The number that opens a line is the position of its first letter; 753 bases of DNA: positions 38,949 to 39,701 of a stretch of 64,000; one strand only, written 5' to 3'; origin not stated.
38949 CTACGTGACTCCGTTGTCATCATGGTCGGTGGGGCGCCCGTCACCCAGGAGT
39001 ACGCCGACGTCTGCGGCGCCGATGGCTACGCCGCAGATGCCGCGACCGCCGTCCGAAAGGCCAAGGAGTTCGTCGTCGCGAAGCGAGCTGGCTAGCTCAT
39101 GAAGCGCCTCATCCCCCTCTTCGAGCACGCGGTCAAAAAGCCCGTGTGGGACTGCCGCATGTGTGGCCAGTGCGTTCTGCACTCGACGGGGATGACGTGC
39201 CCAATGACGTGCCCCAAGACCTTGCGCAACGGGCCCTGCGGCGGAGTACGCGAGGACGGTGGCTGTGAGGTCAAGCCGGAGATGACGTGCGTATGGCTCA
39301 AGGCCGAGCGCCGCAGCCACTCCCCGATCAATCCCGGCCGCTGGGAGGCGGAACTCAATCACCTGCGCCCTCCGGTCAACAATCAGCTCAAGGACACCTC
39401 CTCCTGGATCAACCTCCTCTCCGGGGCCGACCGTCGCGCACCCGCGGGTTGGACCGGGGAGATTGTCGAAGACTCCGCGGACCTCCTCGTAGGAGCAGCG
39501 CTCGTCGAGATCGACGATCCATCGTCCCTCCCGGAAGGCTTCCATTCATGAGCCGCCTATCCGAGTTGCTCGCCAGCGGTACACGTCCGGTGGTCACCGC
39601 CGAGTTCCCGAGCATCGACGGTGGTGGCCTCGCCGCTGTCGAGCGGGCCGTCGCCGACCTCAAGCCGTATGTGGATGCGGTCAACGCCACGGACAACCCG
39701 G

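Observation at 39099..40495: MetV-like/MetF pair inside a methyl-donor catabolic operon: MTHFR probably runs oxidatively with an unidentified electron acceptor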

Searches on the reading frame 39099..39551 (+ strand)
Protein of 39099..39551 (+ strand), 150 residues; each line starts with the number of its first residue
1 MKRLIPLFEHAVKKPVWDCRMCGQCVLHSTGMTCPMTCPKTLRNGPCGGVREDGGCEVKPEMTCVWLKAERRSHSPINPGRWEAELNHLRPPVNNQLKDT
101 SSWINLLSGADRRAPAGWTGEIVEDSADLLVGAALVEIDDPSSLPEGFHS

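Call 6: search_protein_families(library=pfam, proteins=[window:39099-39551:+], max_evalue=0.01)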
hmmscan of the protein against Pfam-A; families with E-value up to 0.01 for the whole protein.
window:39099-39551:+ (150 aa): 1 family
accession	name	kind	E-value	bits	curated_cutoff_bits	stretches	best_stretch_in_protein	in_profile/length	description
PF12225.13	DUF5981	-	9.5e-24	83.3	23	1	8-74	11-77/95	Methylene-tetrahydrofolate reductase C terminal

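Call 9: search_solved_structures(query=window:39099-39551:+, max_evalue=10, show_alignments=3)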
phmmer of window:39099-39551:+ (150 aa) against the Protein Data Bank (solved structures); distinct sequences matched with E-value up to 10: 2.
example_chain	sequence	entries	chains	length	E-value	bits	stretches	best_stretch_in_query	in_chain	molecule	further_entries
4tpu_A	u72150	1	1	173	0.51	13.5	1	9-37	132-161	Rubredoxin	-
9fj2_A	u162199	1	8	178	1.6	11.9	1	8-40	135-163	Rubrerythrin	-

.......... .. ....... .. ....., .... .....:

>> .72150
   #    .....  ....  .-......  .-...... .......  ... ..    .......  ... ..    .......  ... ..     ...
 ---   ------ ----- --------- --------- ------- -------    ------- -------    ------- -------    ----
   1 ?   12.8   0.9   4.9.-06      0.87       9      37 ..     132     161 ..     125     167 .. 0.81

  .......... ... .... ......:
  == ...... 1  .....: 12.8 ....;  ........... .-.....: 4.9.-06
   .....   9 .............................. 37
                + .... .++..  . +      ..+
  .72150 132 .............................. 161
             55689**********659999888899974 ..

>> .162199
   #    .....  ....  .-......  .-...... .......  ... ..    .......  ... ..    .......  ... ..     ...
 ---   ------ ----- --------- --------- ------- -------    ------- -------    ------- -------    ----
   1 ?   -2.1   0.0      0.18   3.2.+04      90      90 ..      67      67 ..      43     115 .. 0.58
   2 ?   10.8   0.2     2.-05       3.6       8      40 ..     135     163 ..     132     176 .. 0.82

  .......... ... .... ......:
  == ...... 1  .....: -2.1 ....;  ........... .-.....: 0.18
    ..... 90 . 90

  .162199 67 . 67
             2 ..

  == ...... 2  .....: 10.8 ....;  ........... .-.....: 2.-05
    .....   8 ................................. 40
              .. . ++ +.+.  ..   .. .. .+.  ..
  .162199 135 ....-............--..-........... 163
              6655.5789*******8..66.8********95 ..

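Call 16: find_homologous_proteins(query=window:39099-39548:+, max_evalue=0.001)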
Query window:39099-39548:+ (150 aa): 7964 proteins with E <= 0.001 among 8000 candidates; the best 120 are listed.
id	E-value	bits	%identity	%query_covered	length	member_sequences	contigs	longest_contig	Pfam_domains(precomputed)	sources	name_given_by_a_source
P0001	1.5e-86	306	84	100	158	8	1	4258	PF12225.14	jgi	jgi:hypothetical protein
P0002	1.2e-75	271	77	100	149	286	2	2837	PF12225.14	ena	-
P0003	7.7e-75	268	73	100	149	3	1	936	PF12225.14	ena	-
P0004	1.3e-71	258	71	100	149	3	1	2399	PF12225.14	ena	-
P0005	7.8e-71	255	73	100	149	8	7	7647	PF12225.14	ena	-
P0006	3.4e-70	253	71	100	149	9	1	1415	PF12225.14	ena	-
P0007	5.6e-70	253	69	100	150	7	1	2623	PF12225.14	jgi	jgi:hypothetical protein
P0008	1.3e-69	251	72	99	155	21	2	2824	PF12225.14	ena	-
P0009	4.5e-69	250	70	100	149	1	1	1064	PF12225.14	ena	-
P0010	5.1e-69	249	73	100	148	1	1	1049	PF12225.14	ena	-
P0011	1.2e-68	248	69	100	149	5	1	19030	PF12225.14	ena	-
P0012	2.5e-68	247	69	100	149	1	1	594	PF12225.14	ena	-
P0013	4.5e-68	246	69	100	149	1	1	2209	PF12225.14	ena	-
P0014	1.5e-67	245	67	100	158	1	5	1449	PF12225.14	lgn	-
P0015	2.1e-67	244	69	100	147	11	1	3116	PF12225.14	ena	-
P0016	8.3e-67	242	67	100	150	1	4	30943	PF12225.14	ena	-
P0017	8.5e-67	242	65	100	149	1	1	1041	PF12225.14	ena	-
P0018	1.0e-65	239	70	99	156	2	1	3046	PF12225.14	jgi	-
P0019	2.6e-65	237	68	99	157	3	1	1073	PF12225.14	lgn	-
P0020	3.5e-64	234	63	99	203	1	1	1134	PF12225.14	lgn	-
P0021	3.7e-64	234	69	97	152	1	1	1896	PF12225.14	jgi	jgi:hypothetical protein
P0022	7.5e-64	233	67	98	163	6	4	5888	PF12225.14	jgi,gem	-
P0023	7.9e-64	233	69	98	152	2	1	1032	PF12225.14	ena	-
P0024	2.9e-63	231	68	98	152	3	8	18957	PF12225.14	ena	-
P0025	3.8e-63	230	67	99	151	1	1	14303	PF12225.14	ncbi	-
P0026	4.2e-63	230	67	99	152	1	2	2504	PF12225.14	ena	-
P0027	6.8e-63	229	65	93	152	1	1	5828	PF12225.14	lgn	-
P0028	1.1e-62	229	67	98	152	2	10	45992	PF12225.14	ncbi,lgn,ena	-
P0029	2.1e-62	228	72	93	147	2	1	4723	PF12225.14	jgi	jgi:hypothetical protein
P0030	2.7e-62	228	69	95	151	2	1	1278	PF12225.14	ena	-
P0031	1.1e-61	225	72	85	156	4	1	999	PF12225.14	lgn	-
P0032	3.4e-61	224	66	99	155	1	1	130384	PF12225.14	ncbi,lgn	-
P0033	4.6e-61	224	66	99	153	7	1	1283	PF12225.14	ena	-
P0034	4.7e-61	223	65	98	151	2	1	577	PF12225.14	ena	-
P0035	5.4e-61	223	68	93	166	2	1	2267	PF12225.14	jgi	-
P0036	5.7e-61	223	64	93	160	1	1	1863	PF12225.14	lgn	-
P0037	6.0e-61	223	66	99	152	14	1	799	PF12225.14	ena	-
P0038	1.0e-60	222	67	98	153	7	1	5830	PF12225.14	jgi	jgi:hypothetical protein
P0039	1.4e-60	222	71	91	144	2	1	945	PF12225.14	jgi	jgi:hypothetical protein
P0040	2.1e-60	221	77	81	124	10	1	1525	PF12225.14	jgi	jgi:hypothetical protein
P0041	2.2e-60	221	67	93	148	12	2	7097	PF12225.14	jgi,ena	-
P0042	2.3e-60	221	68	97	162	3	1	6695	PF12225.14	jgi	jgi:hypothetical protein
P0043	2.4e-60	221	65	99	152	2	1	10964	PF12225.14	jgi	jgi:hypothetical protein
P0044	3.0e-60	221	69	93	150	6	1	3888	PF12225.14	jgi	jgi:hypothetical protein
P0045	3.6e-60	221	66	97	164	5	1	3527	PF12225.14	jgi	-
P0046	4.6e-60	220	68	94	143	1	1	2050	PF12225.14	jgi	jgi:hypothetical protein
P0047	5.1e-60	220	64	98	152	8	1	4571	PF12225.14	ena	-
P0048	7.9e-60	219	66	95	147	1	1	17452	PF12225.14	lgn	-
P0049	1.2e-59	219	64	99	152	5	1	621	PF12225.14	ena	-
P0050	1.3e-59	219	76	76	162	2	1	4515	PF12225.14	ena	-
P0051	2.2e-59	218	60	100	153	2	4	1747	PF12225.14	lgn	-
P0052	2.6e-59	218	63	99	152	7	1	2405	PF12225.14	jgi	jgi:hypothetical protein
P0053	4.2e-59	217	72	85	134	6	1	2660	PF12225.14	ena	-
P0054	5.1e-59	217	63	99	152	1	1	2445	PF12225.14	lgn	-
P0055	5.1e-59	217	63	91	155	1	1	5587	PF12225.14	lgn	-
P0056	6.9e-59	216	67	93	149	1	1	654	PF12225.14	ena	-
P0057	7.0e-59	216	72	86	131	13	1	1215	PF12225.14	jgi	jgi:hypothetical protein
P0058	1.1e-58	216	66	99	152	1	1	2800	PF12225.14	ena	-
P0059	2.1e-58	215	64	100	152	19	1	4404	PF12225.14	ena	-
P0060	2.2e-58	215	77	77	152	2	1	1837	PF12225.14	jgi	-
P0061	2.5e-58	215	75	79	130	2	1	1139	PF12225.14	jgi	jgi:hypothetical protein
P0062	4.3e-58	214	76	79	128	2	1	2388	PF12225.14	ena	-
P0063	5.1e-58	214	63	99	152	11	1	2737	PF12225.14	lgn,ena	-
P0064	5.2e-58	214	65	98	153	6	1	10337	PF12225.14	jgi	jgi:hypothetical protein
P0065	6.0e-58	213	65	98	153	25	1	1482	PF12225.14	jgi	-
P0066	6.5e-58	213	67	97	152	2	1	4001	PF12225.14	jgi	jgi:hypothetical protein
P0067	6.8e-58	213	64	97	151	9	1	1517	PF12225.14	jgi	jgi:hypothetical protein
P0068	6.8e-58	213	75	78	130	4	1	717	PF12225.14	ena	-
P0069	8.7e-58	213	63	99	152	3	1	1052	PF12225.14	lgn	-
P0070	1.2e-57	212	75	79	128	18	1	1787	PF12225.14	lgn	-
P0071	1.3e-57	212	63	98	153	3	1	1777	PF12225.14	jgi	-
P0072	1.4e-57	212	75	81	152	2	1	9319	PF12225.14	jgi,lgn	jgi:hypothetical protein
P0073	1.6e-57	212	63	100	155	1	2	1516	PF12225.14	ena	-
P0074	2.4e-57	211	73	79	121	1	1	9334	PF12225.14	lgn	-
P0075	2.6e-57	211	75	79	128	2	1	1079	PF12225.14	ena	-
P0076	2.6e-57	211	64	94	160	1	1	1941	PF12225.14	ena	-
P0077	3.0e-57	211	64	97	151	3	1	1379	PF12225.14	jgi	jgi:hypothetical protein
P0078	3.6e-57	211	74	79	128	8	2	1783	PF12225.14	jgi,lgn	jgi:hypothetical protein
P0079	3.8e-57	211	61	99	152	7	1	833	PF12225.14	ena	-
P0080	3.8e-57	211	61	99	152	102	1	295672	PF12225.14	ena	-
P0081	4.2e-57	211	73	80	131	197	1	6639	PF12225.14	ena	-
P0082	6.9e-57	210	66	91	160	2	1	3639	PF12225.14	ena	-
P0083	6.9e-57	210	74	78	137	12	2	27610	PF12225.14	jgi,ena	jgi:hypothetical protein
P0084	7.0e-57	210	64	98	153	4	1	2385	PF12225.14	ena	-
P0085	9.3e-57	210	70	84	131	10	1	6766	PF12225.14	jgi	jgi:Methylene-tetrahydrofolate reductase C terminal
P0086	1.0e-56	209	70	83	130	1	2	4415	PF12225.14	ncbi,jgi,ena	jgi:hypothetical protein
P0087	1.2e-56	209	73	79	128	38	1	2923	PF12225.14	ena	-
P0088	1.4e-56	209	60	97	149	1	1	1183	PF12225.14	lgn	-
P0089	1.5e-56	209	72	79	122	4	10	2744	PF12225.14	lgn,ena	-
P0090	1.9e-56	208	75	79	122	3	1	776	PF12225.14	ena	-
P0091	2.1e-56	208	73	79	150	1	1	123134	PF12225.14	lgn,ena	-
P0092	2.1e-56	208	75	77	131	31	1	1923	PF12225.14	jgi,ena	-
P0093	2.6e-56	208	71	80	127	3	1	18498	PF12225.14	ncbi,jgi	jgi:hypothetical protein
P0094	2.9e-56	208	69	84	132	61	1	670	PF12225.14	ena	-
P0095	3.9e-56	207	72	79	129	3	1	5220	PF12225.14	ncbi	ncbi:MAG: methylenetetrahydrofolate reductase C-terminal domain-containing protein [Actinomycetes ba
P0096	3.9e-56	207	65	93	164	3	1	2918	PF12225.14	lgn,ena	-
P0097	4.5e-56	207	68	86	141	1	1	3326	PF12225.14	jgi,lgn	jgi:hypothetical protein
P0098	4.5e-56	207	59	98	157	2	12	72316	PF12225.14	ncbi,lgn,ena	-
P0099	5.5e-56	207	75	77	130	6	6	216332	PF12225.14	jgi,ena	jgi:hypothetical protein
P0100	5.5e-56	207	75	79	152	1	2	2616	PF12225.14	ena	-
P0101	6.3e-56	207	60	99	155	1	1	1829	PF12225.14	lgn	-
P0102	6.4e-56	207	73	81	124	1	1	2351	PF12225.14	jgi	jgi:hypothetical protein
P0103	6.5e-56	207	62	100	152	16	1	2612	PF12225.14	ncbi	-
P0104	6.5e-56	207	72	79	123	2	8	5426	PF12225.14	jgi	jgi:hypothetical protein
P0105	7.4e-56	207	63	99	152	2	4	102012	PF12225.14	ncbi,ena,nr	ncbi:MAG: methylenetetrahydrofolate reductase C-terminal domain-containing protein [Actinomycetota b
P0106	1.0e-55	206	61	98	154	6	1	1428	PF12225.14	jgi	jgi:hypothetical protein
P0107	1.3e-55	206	61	98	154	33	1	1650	PF12225.14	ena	-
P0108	1.5e-55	206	73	80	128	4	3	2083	PF12225.14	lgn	-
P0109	1.6e-55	206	62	99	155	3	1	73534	PF12225.14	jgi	-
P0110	1.9e-55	205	59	100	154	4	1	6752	PF12225.14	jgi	jgi:hypothetical protein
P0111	2.0e-55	205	73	80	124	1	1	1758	PF12225.14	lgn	-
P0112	2.2e-55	205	64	93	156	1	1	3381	PF12225.14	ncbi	ncbi:MAG: methylenetetrahydrofolate reductase C-terminal domain-containing protein [Candidatus Nanop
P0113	2.2e-55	205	65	93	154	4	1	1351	PF12225.14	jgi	jgi:hypothetical protein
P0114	2.2e-55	205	72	81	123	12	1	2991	PF12225.14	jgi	-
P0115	2.8e-55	205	73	78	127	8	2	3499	PF12225.14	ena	-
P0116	2.9e-55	205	73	82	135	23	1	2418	PF12225.14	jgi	jgi:Methylene-tetrahydrofolate reductase C terminal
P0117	3.1e-55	205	63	95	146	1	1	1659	PF12225.14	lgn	-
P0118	4.6e-55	204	71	82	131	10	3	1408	PF12225.14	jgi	jgi:hypothetical protein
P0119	5.0e-55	204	70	80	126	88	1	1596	PF12225.14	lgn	-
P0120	5.2e-55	204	72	83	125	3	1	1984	PF12225.14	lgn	-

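Call 18: find_related_loci(query=A1, collection=genome_contigs, flank=10000)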
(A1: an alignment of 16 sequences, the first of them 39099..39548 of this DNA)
Query A1 (150 aa) in genome_contigs; peptide patterns used: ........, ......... (x = any residue, [..] = any of these).
600 stretches matched a pattern (row limit reached: there are more); 585 encode a relative of the query (tblastn E <= 1e-3); the best 80 are kept; 80 distinct loci.
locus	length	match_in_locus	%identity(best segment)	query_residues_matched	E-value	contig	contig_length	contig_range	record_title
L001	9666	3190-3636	77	1-150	2e-77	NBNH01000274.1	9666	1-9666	MAG: Actinomycetales bacterium mxb001 NODE_441160_length_9666_cov_18.2917, whole genome shotgun sequence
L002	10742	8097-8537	74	3-150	1e-75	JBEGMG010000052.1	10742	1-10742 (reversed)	MAG: Actinomycetota bacterium isolate NASQAN2016_083_B_bin.22 scaffold_416307, whole genome shotgun sequence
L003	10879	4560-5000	74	3-150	2e-75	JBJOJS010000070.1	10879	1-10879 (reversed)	MAG: Actinomycetota bacterium isolate stroublescreek_2019_sw_WHONDRS-S19S_0089_B_bin.14 scaffold_1423478, whole genome s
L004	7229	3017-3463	73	1-150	1e-74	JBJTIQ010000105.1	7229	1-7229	MAG: Actinomycetota bacterium isolate samp_4312_semibin_220 samp_4312_316026, whole genome shotgun sequence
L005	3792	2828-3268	72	3-150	2e-74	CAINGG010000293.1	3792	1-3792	MAG: uncultured actinobacterium isolate LaPlata-7m-b_bin-419 genome assembly, contig: bin-419:293/561, whole genome shot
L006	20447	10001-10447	71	1-150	2e-72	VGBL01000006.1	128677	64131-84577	MAG: Actinomycetota bacterium isolate K_Offshore_40m_m1_268 K_Offshore_40m_m1_268_Ga0194133_10000199, whole genome shotg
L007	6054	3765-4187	75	9-150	2e-72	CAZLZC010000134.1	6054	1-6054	MAG TPA_asm: uncultured Actinomyces sp. isolate SRP272421_co4_312 genome assembly, contig: NODE_46250_length_6054_cov_12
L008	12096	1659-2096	72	3-149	4e-72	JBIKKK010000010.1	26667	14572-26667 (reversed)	MAG: Candidatus Nanopelagicales bacterium isolate ME2014-07-24_3300043772_group5_bin296 Rohwer_bin354_scaffold_1386_c1,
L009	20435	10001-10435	69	3-149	2e-65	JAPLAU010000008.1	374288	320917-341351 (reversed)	MAG: Actinomycetota bacterium isolate LacPavin_0818_WC45_MAG_62_14 LacPavin_0818_WC45_scaffold_626683, whole genome shot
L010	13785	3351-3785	68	1-140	6e-62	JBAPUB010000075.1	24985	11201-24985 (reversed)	MAG: Actinomycetes bacterium isolate MFD02847_ilm_asm_bin1 k127_4880, whole genome shotgun sequence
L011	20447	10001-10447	66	3-150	6e-62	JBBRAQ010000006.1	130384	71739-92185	MAG: Candidatus Nanopelagicales bacterium isolate Co_metawrap_2304 Cmw_2304_k141_29369373_length_130384_cov_16.0000, who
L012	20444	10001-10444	63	1-149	4e-61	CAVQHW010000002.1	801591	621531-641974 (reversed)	MAG: uncultured Actinomycetota bacterium isolate MFD09730.bin.1.8 genome assembly, contig: contig_19215, whole genome sh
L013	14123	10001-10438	64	3-150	1e-60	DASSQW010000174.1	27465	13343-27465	MAG TPA_asm: Candidatus Nanopelagicales bacterium isolate SMAG_U473 k141_1657939, whole genome shotgun sequence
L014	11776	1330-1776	64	1-150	8e-61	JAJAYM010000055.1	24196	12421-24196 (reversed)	MAG: Actinomycetes bacterium isolate CAN_BIN10 c_000000030294, whole genome shotgun sequence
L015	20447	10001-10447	64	1-150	3e-60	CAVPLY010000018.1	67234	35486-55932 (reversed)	MAG: uncultured Actinomycetota bacterium isolate MFD09779.bin.3.245 genome assembly, contig: contig_63470, whole genome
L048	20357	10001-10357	71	1-121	2e-54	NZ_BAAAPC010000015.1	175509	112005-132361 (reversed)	Nocardiopsis rhodophaea strain JCM 15313 sequence15, whole genome shotgun sequence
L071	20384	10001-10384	66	1-130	2e-53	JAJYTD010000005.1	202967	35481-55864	MAG: Actinomycetes bacterium isolate DX1.bin85 NODE_32_length_202967_cov_4.931113, whole genome shotgun sequence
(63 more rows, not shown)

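Call 22: search_solved_structures(query=A1, max_evalue=10, show_alignments=2)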
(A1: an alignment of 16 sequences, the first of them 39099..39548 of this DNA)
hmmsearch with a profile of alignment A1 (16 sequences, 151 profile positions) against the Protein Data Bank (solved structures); distinct sequences matched with E-value up to 10: 11.
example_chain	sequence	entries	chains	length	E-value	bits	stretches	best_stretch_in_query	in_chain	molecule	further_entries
2wss_T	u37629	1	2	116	0.16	14.9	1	77-132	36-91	ATP SYNTHASE SUBUNIT B, MITOCHONDRIAL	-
4b2q_T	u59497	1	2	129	0.19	14.7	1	78-131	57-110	ATP SYNTHASE SUBUNIT B, MITOCHONDRIAL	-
5ara_T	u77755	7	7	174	0.39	13.7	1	78-131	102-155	ATP SYNTHASE F(0) COMPLEX SUBUNIT B1, MITOCHONDRIAL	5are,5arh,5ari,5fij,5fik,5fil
2cly_A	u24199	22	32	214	0.53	13.3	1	78-131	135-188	ATP SYNTHASE B CHAIN, MITOCHONDRIAL | ATP synthase F(0) complex subunit B1, mitochondrial | ATP synthase peripheral stalk subunit b, mitochondrial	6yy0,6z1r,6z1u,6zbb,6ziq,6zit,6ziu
6tt7_K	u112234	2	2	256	0.59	13.1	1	78-132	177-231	ATP synthase subunit b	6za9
9vpb_Ab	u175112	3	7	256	0.76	12.7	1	78-131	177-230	ATP synthase peripheral stalk subunit b, mitochondrial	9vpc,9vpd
9pew_K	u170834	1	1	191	1.1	12.2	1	78-132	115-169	ATP synthase subunit b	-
8h9f_K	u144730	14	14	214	1.2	12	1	78-132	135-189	ATP synthase F(0) complex subunit B1, mitochondrial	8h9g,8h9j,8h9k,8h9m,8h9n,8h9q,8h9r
6j5i_b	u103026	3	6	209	1.4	11.9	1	78-132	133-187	ATP synthase peripheral stalk-membrane subunit b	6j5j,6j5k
6zmr_b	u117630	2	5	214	1.5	11.8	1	78-132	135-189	ATP synthase peripheral stalk-membrane subunit b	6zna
9bxu_V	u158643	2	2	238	1.8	11.5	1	78-132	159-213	ATP synthase subunit b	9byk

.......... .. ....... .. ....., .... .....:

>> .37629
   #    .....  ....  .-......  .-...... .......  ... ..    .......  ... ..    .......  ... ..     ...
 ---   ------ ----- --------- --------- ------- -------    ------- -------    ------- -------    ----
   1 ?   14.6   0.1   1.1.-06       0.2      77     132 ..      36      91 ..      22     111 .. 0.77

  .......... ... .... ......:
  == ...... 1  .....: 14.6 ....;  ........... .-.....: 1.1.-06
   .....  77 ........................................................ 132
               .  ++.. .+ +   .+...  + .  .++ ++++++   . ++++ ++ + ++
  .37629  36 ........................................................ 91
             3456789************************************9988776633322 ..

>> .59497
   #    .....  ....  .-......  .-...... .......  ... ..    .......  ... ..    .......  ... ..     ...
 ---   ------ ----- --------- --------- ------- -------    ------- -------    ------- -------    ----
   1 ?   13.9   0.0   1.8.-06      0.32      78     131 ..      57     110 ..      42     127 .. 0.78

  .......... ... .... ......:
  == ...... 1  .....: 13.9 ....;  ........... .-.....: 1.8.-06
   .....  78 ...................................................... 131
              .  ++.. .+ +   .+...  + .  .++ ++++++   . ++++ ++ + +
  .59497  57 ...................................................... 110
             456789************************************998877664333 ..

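Call 23: search_dna_similar(query=window:39099-39548:+, collection=plasmids, mode=protein, max_evalue=0.001, max_rows=40, rows=spread)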
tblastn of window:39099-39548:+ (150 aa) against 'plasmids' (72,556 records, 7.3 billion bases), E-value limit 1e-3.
Records with a match: 36; places in all: 36; records where one place covers at least 80% of the query: 0.
Best place of each record, by identity: <60% 36.
By first word of the organism name: Acinetobacter 24; Sinorhizobium 4; Paracoccus 3; Paracoccaceae 1; Shinella 1; Azoarcus 1; Acetoanaerobium 1; Burkholderia 1.
By predicted mobility (MOB-suite, as given by PLSDB): mobilizable 23; non-mobilizable 11; conjugative 2.
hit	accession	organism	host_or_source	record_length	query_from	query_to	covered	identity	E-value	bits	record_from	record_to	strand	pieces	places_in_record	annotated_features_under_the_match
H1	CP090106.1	Sinorhizobium meliloti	Medicago,Cell culture,Plant nodule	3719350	1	106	71%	50.9%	6e-28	114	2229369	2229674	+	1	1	methylenetetrahydrofolate reductase C-terminal domain-containing ...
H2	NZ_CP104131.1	Sinorhizobium sp. K101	Phaseolus vulgaris,cell ...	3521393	1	106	71%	50.9%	1e-27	114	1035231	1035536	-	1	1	none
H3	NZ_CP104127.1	Sinorhizobium sp. M103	Phaseolus vulgaris,cell ...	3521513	1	106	71%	50.9%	1e-27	114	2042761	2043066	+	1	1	none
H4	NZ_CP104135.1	Sinorhizobium sp. C101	Phaseolus vulgaris,cell ...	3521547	1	106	71%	50.9%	1e-27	114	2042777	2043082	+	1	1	none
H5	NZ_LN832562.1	Paracoccus aminovorans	-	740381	5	110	71%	50.9%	6e-26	108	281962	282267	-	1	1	methylenetetrahydrofolate reductase C-terminal domain-containing ...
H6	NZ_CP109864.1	Paracoccus aminovorans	bacteria,human fecal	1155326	5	110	71%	50.9%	7e-26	108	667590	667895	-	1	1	record has no annotation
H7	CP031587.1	Paracoccaceae bacterium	Isolate culture,marine surface water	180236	9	105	65%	54.6%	3e-25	107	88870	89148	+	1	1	hypothetical protein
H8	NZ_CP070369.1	Paracoccus methylovorus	whole organism,grassland soil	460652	2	110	73%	47.9%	9e-26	108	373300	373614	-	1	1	methylenetetrahydrofolate reductase C-terminal domain-containing ...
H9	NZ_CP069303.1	Shinella sp. PSBB067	monoisolate,Minnesota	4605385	1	106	71%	49.1%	1e-27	113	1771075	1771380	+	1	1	none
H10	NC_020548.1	Azoarcus sp. KH32C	-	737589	1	106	71%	46.8%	1e-25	107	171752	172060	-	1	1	methylenetetrahydrofolate reductase C-terminal domain-containing ...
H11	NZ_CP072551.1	Acinetobacter lwoffii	chickens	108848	9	105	65%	38.1%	4e-8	58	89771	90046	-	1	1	methylenetetrahydrofolate reductase C-terminal domain-containing ...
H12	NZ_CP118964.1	Acinetobacter lwoffii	Type strain bacterial culture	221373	9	105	65%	38.1%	5e-8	57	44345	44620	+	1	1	methylenetetrahydrofolate reductase C-terminal domain-containing ...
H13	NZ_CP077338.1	Acinetobacter lwoffii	-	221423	9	105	65%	38.1%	5e-8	57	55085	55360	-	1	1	methylenetetrahydrofolate reductase C-terminal domain-containing ...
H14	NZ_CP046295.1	Acinetobacter lwoffii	Homo sapiens,clinical isolate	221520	9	105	65%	38.1%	5e-8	57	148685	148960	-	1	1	none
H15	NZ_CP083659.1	Acinetobacter variabilis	-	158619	9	105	65%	38.1%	5e-8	57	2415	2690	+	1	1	methylenetetrahydrofolate reductase C-terminal domain-containing ...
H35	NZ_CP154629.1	Acetoanaerobium noterae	cell culture,Sludge of a digestion ...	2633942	19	96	52%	39.2%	1e-5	50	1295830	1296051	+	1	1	none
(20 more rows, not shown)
